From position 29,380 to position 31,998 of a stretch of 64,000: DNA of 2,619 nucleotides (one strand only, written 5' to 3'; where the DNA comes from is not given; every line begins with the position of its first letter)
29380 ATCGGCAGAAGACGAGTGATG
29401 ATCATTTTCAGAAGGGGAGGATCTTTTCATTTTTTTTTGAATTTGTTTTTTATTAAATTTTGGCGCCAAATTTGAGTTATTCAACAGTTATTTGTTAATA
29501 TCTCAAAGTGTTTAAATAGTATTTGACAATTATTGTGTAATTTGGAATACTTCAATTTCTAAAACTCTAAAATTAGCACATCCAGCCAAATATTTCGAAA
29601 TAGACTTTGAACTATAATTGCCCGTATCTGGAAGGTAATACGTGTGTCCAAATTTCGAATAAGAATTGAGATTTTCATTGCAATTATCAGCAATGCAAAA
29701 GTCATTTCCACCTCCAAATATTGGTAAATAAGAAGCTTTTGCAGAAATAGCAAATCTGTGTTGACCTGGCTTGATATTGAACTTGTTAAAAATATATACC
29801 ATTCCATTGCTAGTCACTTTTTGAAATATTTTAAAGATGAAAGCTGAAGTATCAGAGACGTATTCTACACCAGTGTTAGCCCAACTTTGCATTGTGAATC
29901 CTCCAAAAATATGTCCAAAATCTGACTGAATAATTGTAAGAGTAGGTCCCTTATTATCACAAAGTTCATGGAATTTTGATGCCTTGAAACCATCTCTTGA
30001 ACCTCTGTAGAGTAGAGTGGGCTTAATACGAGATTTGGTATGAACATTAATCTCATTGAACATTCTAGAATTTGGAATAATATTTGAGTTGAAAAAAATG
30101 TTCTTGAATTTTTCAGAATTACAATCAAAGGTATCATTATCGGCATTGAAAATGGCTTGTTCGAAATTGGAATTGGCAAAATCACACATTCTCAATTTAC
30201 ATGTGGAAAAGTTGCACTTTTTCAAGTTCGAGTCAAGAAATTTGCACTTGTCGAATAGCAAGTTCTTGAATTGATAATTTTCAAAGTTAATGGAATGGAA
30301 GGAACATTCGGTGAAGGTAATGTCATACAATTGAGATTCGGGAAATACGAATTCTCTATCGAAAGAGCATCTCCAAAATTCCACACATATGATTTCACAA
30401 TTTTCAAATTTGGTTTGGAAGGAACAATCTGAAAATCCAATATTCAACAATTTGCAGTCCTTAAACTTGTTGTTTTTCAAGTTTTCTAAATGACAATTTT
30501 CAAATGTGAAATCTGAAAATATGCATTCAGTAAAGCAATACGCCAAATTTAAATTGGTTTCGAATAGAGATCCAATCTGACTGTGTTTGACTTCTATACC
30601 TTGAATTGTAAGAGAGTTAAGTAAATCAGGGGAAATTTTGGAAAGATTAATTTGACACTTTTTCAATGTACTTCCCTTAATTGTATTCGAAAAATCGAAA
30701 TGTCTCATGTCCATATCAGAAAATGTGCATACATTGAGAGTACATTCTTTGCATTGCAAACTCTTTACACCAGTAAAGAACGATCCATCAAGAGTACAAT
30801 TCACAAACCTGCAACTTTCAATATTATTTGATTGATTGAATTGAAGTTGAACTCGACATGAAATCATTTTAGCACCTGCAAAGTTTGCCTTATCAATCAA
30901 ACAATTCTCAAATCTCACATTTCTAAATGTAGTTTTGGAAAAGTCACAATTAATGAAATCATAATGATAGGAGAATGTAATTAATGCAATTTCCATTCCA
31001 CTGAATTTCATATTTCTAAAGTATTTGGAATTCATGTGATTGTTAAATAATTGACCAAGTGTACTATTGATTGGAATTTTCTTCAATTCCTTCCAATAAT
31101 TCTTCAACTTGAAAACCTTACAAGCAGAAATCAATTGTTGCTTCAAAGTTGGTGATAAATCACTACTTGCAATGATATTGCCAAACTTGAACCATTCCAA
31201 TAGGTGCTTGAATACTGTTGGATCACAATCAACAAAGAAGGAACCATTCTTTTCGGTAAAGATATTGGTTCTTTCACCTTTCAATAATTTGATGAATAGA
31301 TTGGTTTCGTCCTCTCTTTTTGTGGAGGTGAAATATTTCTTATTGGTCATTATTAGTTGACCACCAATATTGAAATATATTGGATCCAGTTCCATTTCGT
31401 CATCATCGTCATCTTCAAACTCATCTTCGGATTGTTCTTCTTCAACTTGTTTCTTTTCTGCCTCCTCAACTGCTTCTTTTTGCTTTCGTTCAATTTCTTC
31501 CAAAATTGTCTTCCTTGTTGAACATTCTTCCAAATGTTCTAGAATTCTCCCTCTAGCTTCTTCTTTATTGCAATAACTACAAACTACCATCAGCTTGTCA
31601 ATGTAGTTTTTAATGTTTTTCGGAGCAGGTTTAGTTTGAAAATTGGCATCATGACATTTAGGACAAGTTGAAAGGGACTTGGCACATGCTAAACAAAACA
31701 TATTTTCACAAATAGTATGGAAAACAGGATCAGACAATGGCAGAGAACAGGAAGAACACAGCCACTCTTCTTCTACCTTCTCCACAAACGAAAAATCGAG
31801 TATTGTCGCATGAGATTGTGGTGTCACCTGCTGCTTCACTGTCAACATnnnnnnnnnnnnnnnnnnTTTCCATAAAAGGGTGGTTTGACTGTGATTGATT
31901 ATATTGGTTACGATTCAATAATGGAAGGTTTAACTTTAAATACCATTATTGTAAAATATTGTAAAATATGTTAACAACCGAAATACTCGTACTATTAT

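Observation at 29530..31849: Five-module fusion: RING + TRAF-ZnF + BTB(T1) + pentapeptide repeats + TLDc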

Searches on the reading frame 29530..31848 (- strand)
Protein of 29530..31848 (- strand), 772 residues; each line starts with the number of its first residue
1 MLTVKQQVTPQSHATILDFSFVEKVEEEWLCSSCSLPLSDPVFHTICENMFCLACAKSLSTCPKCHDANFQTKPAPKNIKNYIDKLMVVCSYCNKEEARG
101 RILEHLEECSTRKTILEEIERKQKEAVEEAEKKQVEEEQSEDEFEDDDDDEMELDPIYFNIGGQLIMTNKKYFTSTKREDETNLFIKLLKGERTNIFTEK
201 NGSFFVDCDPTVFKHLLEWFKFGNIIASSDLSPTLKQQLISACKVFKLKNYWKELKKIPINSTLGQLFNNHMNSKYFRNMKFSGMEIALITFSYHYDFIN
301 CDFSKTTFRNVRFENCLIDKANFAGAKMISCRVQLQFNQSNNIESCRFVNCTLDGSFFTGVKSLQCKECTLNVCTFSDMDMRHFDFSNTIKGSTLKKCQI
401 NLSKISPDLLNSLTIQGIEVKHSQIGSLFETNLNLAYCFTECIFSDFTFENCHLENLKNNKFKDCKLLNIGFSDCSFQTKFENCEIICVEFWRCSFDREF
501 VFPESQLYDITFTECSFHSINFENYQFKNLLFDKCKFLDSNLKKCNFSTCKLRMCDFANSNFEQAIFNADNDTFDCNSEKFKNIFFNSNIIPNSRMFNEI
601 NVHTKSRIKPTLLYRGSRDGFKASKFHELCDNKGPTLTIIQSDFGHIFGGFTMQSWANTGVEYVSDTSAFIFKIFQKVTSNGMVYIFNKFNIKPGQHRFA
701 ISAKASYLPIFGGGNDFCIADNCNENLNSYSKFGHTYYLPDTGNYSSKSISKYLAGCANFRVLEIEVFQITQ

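Call 3: search_protein_families(library=pfam, proteins=[window:29530-31848:-], max_evalue=1)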
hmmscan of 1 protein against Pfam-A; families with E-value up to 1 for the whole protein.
window:29530-31848:- (772 aa): 11 families
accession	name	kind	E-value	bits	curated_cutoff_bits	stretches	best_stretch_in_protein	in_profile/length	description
PF13599.13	Pentapeptide_4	-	5.1e-23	81.4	38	5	485-562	2-78/78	Pentapeptide repeat region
PF07534.22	TLD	-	1.2e-21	77.8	24.5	1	587-770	3-169/170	TLDc domain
PF13576.12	Pentapeptide_3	-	1.2e-12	48.2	27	3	532-576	1-47/48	Pentapeptide repeats (9 copies)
PF00805.28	Pentapeptide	-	2.8e-10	40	20.2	2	297-331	2-36/40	Pentapeptide repeats (8 copies)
PF23894.2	LD_SV2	-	5.9e-06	27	29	3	269-327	19-76/92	SV2A/B/C luminal domain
PF02214.28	BTB_2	-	0.00026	21.7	21.4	1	158-228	2-69/94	BTB/POZ domain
PF13229.12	Beta_helix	-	0.0041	17.2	25.9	2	338-486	6-134/158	Right handed beta helix region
PF14634.12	zf-RING_5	-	0.017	15.5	27.9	1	31-66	2-42/43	zinc-RING finger domain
PF14835.12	zf-RING_6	-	0.033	14.5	35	1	26-67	5-48/65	zf-RING of BARD1-type protein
PF09026.15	CENP-B_dimeris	-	0.082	13.8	25.4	1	128-190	15-77/100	Centromere protein B dimerisation domain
PF11705.13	RNA_pol_3_Rpc31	-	0.2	12.1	30.2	1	107-151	149-197/212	DNA-directed RNA polymerase III subunit Rpc31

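Call 5: find_homologous_proteins(query=window:29530-31848:-)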
Query window:29530-31848:- (772 aa): 1 proteins with E <= 0.001 among 5623 candidates.
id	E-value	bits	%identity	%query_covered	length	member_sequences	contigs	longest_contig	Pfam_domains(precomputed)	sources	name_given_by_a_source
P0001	2.0e-9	55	40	14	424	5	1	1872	PF07534.23,PF00041.28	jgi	-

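Call 6: list_cluster_members(proteins=[window:29533-31848:-])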
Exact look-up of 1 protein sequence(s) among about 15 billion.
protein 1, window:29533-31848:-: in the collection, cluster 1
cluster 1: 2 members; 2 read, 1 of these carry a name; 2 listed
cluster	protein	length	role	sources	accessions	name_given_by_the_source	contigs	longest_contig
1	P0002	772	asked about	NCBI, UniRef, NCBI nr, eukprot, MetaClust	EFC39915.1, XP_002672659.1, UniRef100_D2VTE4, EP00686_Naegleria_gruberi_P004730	TLDc domain-containing protein [Naegleria gruberi] | TLDc domain-containing protein n=1 Tax=Naegleria gruberi TaxID=5762 RepID=D2VTE4_NAEGR | XP_002672659.1 TLDc domain-containing protein [Naegleria gruberi strain NEG-M]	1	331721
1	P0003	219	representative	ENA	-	-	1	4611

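Call 23: search_protein_representatives(protein=window:29533-31848:-)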
Query: 772 residues. Proteins with E-value up to 0.001 (for the whole library): 10424; up to 1e-10: 3254; up to 1e-30: 70. The best 150 are listed.
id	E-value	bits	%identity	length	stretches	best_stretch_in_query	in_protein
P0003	1.7e-140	486.2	99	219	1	554-772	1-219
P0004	5.8e-140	484.5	38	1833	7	612-770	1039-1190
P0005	5.3e-77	276.3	35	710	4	571-770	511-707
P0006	2.7e-69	250.8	42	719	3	579-771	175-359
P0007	1.2e-67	245.4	31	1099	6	302-770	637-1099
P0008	2.9e-60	220.9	34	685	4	526-772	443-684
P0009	8.9e-60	219.3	31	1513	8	582-770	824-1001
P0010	1.1e-58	215.7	35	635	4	605-741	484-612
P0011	1.4e-58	215.4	34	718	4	611-770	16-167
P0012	4.0e-54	200.6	40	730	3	611-770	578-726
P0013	2.0e-53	198.3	38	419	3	586-770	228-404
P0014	3.2e-53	197.7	36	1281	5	614-769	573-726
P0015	1.3e-52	195.7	38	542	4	537-770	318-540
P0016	1.6e-52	195.3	37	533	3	613-769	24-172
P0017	1.0e-51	192.7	38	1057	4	611-770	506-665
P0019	5.5e-47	177.0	40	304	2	608-770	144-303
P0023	1.5e-45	172.3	41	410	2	585-769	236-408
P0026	1.9e-44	168.6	41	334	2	584-770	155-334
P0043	1.4e-36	142.6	32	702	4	507-772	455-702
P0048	3.8e-36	141.2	32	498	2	573-769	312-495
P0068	2.7e-31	125.1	35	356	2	609-770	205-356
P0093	2.4e-28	115.4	37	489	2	587-768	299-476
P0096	3.0e-28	115.1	34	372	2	601-737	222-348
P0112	2.3e-27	112.2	37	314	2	609-768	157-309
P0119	4.0e-27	111.3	32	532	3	95-356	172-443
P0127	7.6e-27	110.4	37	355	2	611-770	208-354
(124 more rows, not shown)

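Call 27: list_cluster_members(proteins=[P0005, P0007, P0008, P0013, P0015, P0026, P0093, P0119, P0004, P0043])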
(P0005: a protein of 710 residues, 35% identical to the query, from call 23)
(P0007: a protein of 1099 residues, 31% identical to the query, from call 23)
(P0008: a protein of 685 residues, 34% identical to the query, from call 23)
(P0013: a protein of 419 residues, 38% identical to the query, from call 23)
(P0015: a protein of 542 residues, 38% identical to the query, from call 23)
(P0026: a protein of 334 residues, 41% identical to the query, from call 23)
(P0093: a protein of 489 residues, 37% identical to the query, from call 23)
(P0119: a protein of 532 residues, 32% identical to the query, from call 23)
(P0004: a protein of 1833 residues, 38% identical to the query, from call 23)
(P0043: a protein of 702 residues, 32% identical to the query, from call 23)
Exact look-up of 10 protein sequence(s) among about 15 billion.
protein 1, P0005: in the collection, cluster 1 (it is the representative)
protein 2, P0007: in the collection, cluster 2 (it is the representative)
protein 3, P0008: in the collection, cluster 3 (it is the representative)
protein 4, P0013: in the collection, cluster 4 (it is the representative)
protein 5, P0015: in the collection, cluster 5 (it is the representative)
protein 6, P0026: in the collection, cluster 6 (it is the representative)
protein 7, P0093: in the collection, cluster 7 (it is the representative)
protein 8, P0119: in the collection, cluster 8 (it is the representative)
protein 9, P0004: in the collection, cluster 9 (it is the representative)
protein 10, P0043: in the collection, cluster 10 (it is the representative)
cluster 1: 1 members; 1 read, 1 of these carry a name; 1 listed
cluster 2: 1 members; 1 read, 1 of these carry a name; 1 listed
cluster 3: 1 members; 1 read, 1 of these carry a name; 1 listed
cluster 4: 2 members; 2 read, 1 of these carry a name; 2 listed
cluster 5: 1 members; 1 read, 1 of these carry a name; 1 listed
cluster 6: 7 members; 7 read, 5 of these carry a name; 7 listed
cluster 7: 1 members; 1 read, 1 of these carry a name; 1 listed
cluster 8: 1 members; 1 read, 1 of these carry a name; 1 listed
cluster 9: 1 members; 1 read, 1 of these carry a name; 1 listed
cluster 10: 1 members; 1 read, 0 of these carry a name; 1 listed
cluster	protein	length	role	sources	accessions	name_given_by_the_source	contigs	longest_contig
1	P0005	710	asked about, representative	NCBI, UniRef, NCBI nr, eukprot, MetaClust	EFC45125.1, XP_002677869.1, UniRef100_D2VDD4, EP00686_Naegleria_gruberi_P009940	predicted protein [Naegleria gruberi] | Predicted protein n=1 Tax=Naegleria gruberi TaxID=5762 RepID=D2VDD4_NAEGR | uncharacterized protein NAEGRDRAFT_48585 [Naegleria gruberi]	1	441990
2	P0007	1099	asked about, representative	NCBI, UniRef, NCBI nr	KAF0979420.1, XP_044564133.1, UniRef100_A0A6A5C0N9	hypothetical protein FDP41_001763 [Naegleria fowleri] | TLDc domain-containing protein n=1 Tax=Naegleria fowleri TaxID=5763 RepID=A0A6A5C0N9_NAEFO | uncharacterized protein FDP41_001763 [Naegleria fowleri]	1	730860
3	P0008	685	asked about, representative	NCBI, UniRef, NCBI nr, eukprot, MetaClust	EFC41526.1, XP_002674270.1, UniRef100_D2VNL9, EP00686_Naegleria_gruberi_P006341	hypothetical protein NAEGRDRAFT_80657 [Naegleria gruberi] | TLDc domain-containing protein n=1 Tax=Naegleria gruberi TaxID=5762 RepID=D2VNL9_NAEGR | uncharacterized protein NAEGRDRAFT_80657 [Naegleria gruberi]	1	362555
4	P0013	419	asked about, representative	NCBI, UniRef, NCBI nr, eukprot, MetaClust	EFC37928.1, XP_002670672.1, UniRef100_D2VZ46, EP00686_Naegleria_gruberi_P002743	predicted protein [Naegleria gruberi] | Predicted protein n=1 Tax=Naegleria gruberi TaxID=5762 RepID=D2VZ46_NAEGR | uncharacterized protein NAEGRDRAFT_74355 [Naegleria gruberi]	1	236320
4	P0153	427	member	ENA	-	-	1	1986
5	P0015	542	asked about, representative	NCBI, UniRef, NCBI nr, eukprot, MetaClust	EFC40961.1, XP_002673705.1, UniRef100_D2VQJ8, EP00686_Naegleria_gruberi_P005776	predicted protein [Naegleria gruberi] | Predicted protein n=1 Tax=Naegleria gruberi TaxID=5762 RepID=D2VQJ8_NAEGR | uncharacterized protein NAEGRDRAFT_71251 [Naegleria gruberi]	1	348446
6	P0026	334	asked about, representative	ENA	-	-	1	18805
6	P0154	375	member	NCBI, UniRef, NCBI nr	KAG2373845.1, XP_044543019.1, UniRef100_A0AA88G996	hypothetical protein C9374_011730 [Naegleria lovaniensis] | Uncharacterized protein n=1 Tax=Naegleria lovaniensis TaxID=51637 RepID=A0AA88G996_NAELO | uncharacterized protein C9374_011730 [Naegleria lovaniensis]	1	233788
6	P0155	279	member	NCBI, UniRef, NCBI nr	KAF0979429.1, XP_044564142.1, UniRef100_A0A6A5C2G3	hypothetical protein FDP41_001772 [Naegleria fowleri] | TLDc domain-containing protein n=1 Tax=Naegleria fowleri TaxID=5763 RepID=A0A6A5C2G3_NAEFO | uncharacterized protein FDP41_001772 [Naegleria fowleri]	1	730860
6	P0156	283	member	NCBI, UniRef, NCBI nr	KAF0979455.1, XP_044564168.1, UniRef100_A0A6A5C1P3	hypothetical protein FDP41_001798 [Naegleria fowleri] | TLDc domain-containing protein n=1 Tax=Naegleria fowleri TaxID=5763 RepID=A0A6A5C1P3_NAEFO | uncharacterized protein FDP41_001798 [Naegleria fowleri]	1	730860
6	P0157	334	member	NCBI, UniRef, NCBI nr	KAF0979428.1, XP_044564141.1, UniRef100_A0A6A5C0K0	hypothetical protein FDP41_001771 [Naegleria fowleri] | Uncharacterized protein n=1 Tax=Naegleria fowleri TaxID=5763 RepID=A0A6A5C0K0_NAEFO | uncharacterized protein FDP41_001771 [Naegleria fowleri]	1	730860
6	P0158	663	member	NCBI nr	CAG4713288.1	unnamed protein product [Naegleria fowleri]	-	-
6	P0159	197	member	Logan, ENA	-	-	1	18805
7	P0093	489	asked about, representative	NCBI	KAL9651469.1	hypothetical protein ABK040_001416 [Willaertia magna]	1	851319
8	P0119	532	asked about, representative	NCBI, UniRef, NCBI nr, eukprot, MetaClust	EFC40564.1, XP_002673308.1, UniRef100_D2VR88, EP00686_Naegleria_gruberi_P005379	predicted protein [Naegleria gruberi] | Predicted protein n=1 Tax=Naegleria gruberi TaxID=5762 RepID=D2VR88_NAEGR | uncharacterized protein NAEGRDRAFT_71501 [Naegleria gruberi]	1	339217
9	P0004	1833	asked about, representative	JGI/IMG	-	hypothetical protein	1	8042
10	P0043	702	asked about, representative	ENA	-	-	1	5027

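Call 28: predict_structure(protein=window:29533-31848:-)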
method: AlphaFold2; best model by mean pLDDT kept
length: 772 residues; sequences in the alignment: 1
mean_pLDDT: 38.1   pTM: 0.30
mean pLDDT of the five models: 38.1, 30.9, 26.6, 24.4, 22.7
residues with pLDDT >= 90: 0; 70-90: 0; 50-70: 102; < 50: 670
segments of 3 or more residues with pLDDT < 50: 1-81, 83-93, 95-103, 108-116, 138-148, 151-443, 445-448, 455-460, 539-772
pLDDT, mean of each block of 10 residues (from residue 1): 25 28 37 41 45 43 39 43 47 46 49 49 62 54 47 40 36 42 42 36 33 42 33 36 31 34 34 29 28 29 35 37 31 39 40 39 41 40 35 35 36 35 35 32 45 47 52 59 57 62 53 60 51 52 36 28 29 29 27 29 29 33 30 33 31 32 32 31 31 32 27 25 29 31 38 37 31 25
secondary structure, 60 per line:
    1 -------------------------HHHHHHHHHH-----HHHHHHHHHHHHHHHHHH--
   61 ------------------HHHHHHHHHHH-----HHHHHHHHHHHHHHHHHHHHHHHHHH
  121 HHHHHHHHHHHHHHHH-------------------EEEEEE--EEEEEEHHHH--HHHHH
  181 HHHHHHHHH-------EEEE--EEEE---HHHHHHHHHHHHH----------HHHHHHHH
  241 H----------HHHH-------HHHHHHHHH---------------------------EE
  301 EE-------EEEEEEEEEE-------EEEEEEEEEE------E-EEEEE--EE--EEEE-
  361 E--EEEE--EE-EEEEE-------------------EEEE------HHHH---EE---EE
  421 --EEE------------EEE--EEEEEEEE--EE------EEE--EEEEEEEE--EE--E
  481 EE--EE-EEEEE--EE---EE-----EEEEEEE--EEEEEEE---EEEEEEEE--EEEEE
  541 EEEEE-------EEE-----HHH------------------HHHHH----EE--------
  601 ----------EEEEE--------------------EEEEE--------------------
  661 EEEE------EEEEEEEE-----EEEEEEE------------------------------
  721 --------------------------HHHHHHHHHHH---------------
elements in order (helices of 4 or more, strands of 3 or more residues): H26-35 H41-58 H79-89 H95-136 E156-161 E164-169 H170-173 H176-189 E197-200 E203-206 H210-222 H233-241 H252-255 H263-271 E299-302 E310-319 E327-336 E345-349 E356-359 E364-367 E373-377 E397-400 H407-410 E423-425 E438-440 E443-450 E461-463 E466-473 E480-482 E488-492 E507-513 E516-522 E526-533 E536-545 E553-555 H582-586 E611-615 E636-640 E661-664 E671-678 E684-690 H747-757

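Call 29: find_encoding_contigs(protein=P0003, flank=5000, max_places=5)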
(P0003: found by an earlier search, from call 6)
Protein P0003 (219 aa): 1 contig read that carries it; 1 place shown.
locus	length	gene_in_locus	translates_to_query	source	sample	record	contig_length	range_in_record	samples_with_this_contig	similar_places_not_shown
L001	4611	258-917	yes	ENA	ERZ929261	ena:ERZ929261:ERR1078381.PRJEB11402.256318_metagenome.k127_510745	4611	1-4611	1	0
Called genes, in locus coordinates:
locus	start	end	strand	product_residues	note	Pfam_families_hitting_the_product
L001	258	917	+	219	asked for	PF07534:TLD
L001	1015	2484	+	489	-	PF27662:DONSON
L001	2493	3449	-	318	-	PF03437:BtpA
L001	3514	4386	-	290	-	-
